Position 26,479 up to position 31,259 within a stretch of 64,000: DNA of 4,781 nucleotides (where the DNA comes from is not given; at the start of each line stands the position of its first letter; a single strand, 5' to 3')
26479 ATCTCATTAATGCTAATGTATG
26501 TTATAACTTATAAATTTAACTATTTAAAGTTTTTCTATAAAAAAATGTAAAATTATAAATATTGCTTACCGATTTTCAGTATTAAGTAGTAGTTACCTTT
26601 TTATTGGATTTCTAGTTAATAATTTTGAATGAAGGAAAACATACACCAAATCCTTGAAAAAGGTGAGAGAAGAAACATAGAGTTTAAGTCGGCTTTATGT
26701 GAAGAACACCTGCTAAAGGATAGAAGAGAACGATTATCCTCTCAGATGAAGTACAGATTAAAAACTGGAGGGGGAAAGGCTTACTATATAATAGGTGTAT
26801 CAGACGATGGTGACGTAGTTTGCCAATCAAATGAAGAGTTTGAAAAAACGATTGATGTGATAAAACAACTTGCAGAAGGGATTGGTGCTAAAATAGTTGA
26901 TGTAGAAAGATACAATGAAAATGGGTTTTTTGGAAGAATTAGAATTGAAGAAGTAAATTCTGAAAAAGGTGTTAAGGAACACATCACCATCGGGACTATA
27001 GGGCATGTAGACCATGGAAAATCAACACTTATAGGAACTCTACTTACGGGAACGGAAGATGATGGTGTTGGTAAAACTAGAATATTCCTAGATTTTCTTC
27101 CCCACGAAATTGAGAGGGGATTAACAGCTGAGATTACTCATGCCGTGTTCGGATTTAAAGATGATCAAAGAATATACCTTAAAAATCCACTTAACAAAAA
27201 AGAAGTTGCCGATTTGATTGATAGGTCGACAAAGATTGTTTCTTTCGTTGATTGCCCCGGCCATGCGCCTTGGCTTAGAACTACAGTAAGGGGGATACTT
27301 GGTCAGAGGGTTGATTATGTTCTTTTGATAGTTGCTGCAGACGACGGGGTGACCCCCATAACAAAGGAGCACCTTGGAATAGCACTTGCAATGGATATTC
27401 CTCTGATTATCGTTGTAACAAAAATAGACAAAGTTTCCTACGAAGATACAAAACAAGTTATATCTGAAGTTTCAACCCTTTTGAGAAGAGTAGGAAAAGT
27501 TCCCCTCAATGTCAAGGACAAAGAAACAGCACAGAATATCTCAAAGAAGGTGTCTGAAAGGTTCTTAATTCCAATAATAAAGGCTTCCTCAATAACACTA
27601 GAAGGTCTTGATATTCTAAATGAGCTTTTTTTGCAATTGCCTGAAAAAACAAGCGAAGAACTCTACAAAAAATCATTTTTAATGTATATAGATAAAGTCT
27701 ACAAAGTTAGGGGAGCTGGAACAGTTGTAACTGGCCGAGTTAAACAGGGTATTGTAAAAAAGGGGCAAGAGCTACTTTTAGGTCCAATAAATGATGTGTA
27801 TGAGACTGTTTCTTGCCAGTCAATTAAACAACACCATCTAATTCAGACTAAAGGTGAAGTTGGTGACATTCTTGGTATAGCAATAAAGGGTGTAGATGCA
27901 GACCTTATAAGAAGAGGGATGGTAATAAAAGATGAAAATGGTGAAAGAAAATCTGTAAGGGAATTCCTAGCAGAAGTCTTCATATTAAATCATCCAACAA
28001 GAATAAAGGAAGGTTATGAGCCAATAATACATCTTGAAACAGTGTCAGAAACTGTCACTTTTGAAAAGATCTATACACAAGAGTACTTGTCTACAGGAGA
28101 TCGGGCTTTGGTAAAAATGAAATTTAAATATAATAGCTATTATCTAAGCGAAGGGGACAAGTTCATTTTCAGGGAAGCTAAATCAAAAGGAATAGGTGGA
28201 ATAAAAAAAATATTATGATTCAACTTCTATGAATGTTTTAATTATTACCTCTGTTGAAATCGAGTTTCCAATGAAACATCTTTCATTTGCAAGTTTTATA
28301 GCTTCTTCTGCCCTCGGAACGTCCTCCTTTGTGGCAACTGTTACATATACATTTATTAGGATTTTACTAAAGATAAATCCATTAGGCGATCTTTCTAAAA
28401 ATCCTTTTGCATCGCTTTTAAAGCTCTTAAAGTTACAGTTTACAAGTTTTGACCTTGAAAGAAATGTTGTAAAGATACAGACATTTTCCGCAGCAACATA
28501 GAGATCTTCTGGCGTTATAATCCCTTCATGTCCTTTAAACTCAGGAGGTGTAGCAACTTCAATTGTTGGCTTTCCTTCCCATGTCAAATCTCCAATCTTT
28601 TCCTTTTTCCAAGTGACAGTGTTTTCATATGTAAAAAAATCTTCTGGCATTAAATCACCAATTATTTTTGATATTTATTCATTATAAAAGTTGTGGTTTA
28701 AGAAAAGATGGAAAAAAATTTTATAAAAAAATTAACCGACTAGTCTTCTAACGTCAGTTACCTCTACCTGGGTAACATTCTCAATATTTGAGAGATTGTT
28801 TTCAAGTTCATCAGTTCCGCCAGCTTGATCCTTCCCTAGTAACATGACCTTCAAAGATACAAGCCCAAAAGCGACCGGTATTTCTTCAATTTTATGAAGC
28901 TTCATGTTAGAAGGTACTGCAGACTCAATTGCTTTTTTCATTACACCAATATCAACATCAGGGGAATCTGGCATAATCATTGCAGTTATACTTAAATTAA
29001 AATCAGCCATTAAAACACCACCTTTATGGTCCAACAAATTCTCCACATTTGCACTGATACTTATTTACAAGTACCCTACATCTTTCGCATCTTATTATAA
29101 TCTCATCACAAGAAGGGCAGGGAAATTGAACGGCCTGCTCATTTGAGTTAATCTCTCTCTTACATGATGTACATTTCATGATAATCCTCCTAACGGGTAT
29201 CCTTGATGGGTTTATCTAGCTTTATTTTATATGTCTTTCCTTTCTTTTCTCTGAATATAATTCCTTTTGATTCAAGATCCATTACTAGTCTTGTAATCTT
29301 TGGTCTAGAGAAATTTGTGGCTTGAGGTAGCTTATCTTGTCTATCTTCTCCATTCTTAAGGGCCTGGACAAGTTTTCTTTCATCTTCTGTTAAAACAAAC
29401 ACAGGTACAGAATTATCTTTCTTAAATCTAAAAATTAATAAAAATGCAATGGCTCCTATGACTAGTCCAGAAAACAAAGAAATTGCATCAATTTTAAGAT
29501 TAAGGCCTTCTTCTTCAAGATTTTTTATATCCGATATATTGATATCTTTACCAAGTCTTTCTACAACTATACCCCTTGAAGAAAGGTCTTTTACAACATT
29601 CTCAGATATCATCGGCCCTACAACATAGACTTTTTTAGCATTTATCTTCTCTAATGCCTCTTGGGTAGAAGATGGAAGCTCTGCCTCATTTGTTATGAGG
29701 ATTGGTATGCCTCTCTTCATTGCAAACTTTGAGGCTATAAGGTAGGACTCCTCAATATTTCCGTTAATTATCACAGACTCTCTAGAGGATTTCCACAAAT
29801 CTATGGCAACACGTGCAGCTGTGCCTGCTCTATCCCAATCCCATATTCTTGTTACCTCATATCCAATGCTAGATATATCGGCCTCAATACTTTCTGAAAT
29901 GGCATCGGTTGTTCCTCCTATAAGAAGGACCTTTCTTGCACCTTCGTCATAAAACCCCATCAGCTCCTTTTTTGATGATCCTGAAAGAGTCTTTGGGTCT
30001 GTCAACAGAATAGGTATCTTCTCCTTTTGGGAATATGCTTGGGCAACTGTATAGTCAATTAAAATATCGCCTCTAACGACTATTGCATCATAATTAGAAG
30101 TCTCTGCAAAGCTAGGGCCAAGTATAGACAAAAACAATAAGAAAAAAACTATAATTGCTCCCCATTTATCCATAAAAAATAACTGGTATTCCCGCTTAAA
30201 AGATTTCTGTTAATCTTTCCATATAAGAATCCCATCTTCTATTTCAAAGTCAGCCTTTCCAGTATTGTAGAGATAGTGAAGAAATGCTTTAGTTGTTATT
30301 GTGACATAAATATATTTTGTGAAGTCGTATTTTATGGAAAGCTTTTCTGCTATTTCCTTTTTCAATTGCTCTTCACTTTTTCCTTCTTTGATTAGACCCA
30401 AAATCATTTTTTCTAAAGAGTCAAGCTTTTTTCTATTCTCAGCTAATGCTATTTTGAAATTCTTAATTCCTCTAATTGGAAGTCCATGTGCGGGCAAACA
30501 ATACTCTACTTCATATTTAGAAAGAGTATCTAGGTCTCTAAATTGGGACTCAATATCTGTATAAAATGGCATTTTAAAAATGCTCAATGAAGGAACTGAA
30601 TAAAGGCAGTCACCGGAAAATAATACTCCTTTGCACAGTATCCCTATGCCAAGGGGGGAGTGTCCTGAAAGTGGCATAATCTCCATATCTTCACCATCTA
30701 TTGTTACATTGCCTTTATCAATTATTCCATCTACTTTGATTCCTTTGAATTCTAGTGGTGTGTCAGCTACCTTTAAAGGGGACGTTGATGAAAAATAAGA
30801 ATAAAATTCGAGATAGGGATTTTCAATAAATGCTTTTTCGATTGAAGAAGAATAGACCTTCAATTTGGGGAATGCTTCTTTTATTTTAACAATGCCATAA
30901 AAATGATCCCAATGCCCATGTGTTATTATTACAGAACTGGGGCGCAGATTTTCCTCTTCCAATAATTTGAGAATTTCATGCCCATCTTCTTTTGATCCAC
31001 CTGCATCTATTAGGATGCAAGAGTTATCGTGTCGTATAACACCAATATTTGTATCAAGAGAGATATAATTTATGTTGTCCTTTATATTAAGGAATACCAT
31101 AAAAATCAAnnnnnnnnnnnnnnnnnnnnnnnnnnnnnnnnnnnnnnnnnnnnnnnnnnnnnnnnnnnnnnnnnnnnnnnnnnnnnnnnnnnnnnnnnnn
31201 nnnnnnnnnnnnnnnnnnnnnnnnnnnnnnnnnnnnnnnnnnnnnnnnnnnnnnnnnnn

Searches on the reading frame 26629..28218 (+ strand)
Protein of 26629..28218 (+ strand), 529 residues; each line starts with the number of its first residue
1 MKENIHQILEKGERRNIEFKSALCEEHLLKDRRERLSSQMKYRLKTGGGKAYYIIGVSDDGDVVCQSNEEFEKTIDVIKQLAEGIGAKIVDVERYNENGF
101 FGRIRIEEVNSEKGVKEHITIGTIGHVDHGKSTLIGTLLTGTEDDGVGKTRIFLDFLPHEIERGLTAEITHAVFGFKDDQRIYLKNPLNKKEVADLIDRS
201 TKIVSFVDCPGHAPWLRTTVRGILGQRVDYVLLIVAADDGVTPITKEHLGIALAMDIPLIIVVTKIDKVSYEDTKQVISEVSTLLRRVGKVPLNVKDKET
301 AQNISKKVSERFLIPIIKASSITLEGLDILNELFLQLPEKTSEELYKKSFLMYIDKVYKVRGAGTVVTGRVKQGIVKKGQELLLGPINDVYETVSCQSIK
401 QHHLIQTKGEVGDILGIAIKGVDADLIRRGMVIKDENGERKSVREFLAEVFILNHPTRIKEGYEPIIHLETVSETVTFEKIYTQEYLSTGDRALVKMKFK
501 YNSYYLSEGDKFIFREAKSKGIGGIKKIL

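Call 68: search_protein_families(library=pfam, max_evalue=0.000001, proteins=[window:26629-28218:+])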
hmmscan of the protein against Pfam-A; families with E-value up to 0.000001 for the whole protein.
window:26629-28218:+ (529 aa): 3 families
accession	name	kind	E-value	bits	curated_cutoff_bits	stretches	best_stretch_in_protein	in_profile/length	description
PF00009.33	GTP_EFTU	-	6.1e-39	134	26.5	1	116-335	1-183/188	Elongation factor Tu GTP binding domain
PF03144.31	GTP_EFTU_D2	-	8.3e-13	49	30.3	1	364-433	1-72/73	Elongation factor Tu domain 2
PF03143.23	GTP_EFTU_D3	-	1.3e-07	32.3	27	1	441-528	3-105/106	Elongation factor Tu C-terminal domain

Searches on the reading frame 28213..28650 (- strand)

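Call 68: search_protein_families(library=pfam, max_evalue=0.000001, proteins=[window:28213-28650:-])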
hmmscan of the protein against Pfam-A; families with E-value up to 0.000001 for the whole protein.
window:28213-28650:- (145 aa): 1 family
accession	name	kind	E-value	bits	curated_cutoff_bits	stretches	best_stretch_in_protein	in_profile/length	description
PF02566.24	OsmC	-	2.7e-09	37.8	27.5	1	40-139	1-99/100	OsmC-like protein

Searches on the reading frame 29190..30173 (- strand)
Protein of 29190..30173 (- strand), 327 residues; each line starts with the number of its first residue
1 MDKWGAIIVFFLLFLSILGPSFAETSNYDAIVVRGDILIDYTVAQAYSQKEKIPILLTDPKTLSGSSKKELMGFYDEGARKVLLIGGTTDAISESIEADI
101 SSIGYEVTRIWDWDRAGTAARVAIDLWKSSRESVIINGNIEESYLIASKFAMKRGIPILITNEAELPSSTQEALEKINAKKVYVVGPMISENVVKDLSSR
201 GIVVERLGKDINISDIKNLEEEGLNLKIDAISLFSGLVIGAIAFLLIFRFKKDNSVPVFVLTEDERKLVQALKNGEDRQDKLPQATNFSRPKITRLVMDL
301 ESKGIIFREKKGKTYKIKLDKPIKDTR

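Call 68: search_protein_families(library=pfam, max_evalue=0.000001, proteins=[window:29190-30173:-])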
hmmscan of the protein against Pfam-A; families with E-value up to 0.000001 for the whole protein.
window:29190-30173:- (327 aa): 2 families
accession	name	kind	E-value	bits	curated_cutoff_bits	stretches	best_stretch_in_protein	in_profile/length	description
PF04122.17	CW_binding_2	-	1.8e-12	48.1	24.9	0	109-187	1-64/73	Cell wall binding domain 2 (CWB2)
PF24034.1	DUF7343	-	1.4e-07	31.7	27.6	1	262-319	2-61/62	Domain of unknown function (DUF7343)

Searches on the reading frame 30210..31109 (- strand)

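Call 68: search_protein_families(library=pfam, max_evalue=0.000001, proteins=[window:30210-31109:-])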
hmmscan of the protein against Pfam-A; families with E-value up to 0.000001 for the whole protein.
window:30210-31109:- (299 aa): 1 family
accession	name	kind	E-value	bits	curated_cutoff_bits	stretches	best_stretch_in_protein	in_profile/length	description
PF00753.33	Lactamase_B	-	5.7e-27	95.4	22.7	1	19-208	5-196/196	Metallo-beta-lactamase superfamily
